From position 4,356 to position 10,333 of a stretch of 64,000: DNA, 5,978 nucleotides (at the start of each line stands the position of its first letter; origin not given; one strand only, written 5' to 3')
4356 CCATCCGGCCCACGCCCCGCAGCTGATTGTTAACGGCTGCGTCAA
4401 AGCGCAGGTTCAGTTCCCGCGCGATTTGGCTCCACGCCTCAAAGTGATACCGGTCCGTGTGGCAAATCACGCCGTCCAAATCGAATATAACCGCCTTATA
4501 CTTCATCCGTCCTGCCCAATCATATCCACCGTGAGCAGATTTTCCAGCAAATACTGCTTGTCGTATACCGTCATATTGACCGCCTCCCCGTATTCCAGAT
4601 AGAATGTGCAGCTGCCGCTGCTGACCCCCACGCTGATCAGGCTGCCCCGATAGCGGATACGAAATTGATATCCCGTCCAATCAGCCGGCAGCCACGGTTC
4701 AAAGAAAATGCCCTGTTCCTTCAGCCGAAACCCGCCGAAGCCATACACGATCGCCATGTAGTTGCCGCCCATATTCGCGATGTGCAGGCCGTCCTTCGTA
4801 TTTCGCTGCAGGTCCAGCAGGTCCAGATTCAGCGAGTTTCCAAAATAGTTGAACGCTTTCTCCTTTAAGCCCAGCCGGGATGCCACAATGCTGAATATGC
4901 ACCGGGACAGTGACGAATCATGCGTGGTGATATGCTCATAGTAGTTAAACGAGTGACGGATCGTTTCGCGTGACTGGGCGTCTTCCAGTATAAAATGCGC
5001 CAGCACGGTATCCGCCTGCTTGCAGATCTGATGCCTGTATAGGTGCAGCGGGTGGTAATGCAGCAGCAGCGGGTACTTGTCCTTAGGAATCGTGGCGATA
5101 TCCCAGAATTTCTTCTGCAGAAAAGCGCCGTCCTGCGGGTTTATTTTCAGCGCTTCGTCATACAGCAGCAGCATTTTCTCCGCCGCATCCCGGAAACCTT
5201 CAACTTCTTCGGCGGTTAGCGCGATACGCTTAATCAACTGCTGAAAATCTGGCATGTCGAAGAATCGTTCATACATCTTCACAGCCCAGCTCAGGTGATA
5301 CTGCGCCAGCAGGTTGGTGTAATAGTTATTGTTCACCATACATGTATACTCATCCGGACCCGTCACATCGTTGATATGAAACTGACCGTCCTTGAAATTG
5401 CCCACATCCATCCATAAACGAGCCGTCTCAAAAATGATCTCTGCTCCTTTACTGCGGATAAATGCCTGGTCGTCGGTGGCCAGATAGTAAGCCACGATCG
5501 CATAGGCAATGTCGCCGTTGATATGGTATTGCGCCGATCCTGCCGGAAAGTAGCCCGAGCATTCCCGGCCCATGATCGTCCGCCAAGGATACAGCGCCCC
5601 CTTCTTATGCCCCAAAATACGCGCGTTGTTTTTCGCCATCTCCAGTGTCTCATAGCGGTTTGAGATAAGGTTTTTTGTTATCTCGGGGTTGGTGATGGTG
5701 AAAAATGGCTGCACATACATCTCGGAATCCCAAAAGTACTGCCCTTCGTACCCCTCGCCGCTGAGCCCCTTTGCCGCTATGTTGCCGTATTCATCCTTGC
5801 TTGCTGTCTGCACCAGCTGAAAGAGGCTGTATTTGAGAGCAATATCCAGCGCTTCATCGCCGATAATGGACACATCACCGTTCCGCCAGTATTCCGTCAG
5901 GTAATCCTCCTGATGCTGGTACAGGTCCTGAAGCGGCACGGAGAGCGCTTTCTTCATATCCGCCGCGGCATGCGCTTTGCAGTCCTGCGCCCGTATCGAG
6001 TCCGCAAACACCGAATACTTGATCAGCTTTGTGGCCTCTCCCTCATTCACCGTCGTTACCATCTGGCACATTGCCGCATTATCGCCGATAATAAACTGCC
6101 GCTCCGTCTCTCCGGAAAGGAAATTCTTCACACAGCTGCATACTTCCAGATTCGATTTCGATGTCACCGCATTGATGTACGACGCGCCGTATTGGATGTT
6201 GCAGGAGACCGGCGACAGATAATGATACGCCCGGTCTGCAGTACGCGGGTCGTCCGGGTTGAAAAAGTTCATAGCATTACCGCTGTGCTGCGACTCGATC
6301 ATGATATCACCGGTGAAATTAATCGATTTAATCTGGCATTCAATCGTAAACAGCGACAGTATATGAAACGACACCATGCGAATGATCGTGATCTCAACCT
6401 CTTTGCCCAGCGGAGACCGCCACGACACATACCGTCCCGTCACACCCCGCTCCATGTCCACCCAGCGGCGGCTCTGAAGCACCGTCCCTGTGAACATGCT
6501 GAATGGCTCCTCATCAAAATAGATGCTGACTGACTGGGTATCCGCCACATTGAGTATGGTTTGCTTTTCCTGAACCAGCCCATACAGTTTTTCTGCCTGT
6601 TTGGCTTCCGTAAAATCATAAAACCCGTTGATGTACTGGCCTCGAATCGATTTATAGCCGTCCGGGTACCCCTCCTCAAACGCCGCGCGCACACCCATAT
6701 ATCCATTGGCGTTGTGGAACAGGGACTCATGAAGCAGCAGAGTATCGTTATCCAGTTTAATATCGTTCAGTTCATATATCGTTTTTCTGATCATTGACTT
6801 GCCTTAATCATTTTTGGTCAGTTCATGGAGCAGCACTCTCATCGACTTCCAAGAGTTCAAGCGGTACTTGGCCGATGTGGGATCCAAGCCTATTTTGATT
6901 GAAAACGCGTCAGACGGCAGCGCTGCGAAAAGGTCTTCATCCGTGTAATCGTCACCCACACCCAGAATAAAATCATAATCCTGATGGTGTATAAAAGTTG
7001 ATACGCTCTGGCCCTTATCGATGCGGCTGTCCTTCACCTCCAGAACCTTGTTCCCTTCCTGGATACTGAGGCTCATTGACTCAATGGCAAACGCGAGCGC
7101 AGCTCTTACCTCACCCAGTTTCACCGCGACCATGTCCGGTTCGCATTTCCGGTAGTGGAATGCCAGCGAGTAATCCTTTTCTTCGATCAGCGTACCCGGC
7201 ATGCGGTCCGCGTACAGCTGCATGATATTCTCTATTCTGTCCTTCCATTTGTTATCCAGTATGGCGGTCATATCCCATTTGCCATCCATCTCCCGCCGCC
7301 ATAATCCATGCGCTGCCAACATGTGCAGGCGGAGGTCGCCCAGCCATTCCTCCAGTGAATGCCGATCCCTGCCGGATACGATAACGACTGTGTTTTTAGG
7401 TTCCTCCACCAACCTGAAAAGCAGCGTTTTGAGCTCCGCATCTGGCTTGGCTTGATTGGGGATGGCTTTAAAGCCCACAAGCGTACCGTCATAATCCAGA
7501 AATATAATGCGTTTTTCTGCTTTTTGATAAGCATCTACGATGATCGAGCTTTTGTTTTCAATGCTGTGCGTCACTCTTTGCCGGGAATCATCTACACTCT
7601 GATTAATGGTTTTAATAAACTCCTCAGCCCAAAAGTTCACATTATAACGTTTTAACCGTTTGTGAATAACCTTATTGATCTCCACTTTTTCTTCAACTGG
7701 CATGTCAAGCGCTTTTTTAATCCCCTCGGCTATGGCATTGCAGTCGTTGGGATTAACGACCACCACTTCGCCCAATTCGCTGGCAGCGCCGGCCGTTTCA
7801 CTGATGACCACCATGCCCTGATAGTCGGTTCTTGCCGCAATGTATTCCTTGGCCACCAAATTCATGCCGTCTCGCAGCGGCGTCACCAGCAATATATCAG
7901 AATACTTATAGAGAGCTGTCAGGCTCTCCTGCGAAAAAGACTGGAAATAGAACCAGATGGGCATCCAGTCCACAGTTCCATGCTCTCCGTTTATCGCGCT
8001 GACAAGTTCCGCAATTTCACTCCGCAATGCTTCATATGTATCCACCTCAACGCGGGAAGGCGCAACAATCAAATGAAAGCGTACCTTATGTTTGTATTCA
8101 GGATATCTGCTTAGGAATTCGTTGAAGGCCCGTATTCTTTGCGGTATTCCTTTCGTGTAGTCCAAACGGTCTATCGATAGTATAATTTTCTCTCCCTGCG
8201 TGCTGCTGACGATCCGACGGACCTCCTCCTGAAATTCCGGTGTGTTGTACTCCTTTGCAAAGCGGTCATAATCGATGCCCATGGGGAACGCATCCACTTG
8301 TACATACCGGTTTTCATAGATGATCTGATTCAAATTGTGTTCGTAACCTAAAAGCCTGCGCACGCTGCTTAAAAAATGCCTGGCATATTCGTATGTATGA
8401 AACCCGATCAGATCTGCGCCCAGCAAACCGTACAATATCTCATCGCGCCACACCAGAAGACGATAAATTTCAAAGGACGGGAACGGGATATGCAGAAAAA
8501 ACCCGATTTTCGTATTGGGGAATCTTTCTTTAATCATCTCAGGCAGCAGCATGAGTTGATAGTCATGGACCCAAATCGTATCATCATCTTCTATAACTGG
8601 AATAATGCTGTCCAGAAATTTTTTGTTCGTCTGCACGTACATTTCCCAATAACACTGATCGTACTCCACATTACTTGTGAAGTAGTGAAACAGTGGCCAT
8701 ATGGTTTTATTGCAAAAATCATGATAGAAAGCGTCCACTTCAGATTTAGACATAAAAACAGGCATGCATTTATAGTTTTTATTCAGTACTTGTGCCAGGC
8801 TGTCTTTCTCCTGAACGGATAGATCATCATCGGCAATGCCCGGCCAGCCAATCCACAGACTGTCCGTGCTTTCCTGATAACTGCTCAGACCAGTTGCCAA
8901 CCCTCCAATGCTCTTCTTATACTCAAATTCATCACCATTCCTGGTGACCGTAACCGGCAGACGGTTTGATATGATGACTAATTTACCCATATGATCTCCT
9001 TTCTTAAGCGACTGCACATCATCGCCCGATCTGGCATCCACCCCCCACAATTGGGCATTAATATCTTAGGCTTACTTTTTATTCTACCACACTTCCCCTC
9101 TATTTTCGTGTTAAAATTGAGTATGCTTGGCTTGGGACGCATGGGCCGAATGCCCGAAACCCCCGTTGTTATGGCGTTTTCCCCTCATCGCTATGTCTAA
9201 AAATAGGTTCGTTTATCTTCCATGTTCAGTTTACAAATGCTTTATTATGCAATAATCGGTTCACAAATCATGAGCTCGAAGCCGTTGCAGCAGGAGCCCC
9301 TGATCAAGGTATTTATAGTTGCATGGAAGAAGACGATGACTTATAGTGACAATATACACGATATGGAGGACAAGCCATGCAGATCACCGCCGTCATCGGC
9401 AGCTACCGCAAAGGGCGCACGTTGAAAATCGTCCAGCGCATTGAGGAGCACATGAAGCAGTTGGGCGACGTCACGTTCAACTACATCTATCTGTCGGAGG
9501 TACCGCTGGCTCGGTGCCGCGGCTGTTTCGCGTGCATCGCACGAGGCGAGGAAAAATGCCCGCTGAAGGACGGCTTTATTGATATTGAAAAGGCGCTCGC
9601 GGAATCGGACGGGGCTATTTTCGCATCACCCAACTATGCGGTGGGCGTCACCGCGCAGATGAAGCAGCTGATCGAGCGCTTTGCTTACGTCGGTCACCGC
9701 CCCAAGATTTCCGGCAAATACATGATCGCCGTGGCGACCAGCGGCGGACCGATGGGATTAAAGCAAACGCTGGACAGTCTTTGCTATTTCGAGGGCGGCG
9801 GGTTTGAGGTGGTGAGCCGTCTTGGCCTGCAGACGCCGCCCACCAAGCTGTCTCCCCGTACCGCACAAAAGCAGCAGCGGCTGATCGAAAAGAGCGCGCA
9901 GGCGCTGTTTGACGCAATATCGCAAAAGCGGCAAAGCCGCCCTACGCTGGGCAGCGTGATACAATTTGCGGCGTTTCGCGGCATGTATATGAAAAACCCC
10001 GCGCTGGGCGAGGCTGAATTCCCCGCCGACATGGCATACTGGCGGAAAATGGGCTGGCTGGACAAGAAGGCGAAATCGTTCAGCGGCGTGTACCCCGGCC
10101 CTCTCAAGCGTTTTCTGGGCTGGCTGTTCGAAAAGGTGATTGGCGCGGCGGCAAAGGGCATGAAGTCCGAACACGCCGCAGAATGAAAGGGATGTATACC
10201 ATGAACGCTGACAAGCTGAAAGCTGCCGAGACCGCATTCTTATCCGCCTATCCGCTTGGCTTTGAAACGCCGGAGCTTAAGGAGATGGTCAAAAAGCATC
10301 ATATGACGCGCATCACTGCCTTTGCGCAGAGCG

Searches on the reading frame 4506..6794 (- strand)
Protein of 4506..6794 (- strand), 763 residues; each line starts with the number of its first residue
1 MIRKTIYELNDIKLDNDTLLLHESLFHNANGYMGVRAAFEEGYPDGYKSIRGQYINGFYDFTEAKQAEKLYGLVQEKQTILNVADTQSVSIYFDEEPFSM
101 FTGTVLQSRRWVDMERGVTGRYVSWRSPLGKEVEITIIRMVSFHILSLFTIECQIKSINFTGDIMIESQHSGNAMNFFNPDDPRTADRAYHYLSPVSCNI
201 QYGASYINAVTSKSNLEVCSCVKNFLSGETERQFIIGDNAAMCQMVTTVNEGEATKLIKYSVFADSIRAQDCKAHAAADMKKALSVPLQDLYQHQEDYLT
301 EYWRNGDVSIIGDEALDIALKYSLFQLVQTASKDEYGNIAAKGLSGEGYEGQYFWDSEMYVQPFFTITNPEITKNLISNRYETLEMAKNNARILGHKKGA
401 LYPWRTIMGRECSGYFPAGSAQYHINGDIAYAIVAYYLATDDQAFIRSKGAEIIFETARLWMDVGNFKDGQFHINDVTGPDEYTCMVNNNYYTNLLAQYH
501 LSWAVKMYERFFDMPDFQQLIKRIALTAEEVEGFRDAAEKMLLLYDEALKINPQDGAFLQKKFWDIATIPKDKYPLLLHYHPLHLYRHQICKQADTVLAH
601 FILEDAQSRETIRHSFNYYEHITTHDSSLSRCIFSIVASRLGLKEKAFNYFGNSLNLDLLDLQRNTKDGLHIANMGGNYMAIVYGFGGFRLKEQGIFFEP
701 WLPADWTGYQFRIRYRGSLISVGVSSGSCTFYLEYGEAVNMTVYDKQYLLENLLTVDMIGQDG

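Call 79: list_cluster_members(proteins=[P0001, P0094, window:4506-6794:-])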
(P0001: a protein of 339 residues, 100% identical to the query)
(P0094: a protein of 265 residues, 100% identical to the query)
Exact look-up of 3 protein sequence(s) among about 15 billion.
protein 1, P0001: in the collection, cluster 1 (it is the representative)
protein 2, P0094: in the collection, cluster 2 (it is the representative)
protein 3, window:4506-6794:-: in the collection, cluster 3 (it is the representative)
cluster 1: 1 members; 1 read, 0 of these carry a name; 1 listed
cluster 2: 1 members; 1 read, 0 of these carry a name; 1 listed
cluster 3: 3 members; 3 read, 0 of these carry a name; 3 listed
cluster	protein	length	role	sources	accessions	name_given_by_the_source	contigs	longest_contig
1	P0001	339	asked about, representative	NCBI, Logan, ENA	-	-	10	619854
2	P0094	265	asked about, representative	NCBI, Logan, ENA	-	-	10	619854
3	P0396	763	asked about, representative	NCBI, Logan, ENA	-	-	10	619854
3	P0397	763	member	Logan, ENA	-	-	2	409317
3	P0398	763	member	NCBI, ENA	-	-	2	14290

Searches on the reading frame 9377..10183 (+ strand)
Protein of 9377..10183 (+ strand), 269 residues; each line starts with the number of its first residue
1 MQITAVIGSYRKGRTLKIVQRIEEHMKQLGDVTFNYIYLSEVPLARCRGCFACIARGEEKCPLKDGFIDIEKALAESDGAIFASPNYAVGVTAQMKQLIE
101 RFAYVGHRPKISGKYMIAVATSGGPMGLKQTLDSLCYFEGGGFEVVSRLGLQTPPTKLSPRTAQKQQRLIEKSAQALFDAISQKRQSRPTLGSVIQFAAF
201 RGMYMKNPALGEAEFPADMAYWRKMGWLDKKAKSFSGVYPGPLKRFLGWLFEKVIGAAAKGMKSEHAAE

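Call 78: search_protein_families(library=pfam, alignment_id=A7, max_evalue=0.00001)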
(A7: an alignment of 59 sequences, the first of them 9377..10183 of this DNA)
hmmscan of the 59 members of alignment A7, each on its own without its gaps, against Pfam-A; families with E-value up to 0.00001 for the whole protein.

A. member 1, window:9377-10183:+ (269 aa): 2 families
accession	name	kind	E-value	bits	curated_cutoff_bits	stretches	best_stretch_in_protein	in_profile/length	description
PF03358.20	FMN_red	-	3.6e-22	79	24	1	1-134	1-127/152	NADPH-dependent FMN reductase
PF02525.22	Flavodoxin_2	-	2.7e-06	27.7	27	1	1-126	1-138/198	Flavodoxin-like fold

B. families by the number of members that match (of 59 scanned): 32 families (the first 25 are shown)
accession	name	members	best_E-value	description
PF09992.14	NAGPA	2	1.1e-38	Phosphodiester glycosidase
PF02525.22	Flavodoxin_2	2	5.6e-34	Flavodoxin-like fold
PF03358.20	FMN_red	2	3.6e-22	NADPH-dependent FMN reductase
PF00440.29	TetR_N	2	1.2e-13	Bacterial regulatory proteins, tetR family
PF00474.23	SSF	1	1.5e-94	Sodium:solute symporter family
PF09861.14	Lar_N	1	2.4e-51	Lactate racemase N-terminal domain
PF10050.14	DUF2284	1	3.8e-42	Predicted metal-binding protein (DUF2284)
PF01757.29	Acyl_transf_3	1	4.1e-37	Acyltransferase domain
PF00857.26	Isochorismatase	1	8.5e-35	Isochorismatase domain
PF12850.12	Metallophos_2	1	9.1e-34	Calcineurin-like phosphoesterase superfamily domain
PF02653.21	BPD_transp_2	1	6.2e-29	Branched-chain amino acid transport system / permease component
PF00892.27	EamA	1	3.1e-28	EamA-like transporter family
PF00491.26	Arginase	1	3.4e-28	Arginase family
PF06161.16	DUF975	1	2.1e-27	Protein of unknown function (DUF975)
PF13231.12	PMT_2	1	4.6e-25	Dolichyl-phosphate-mannose-protein mannosyltransferase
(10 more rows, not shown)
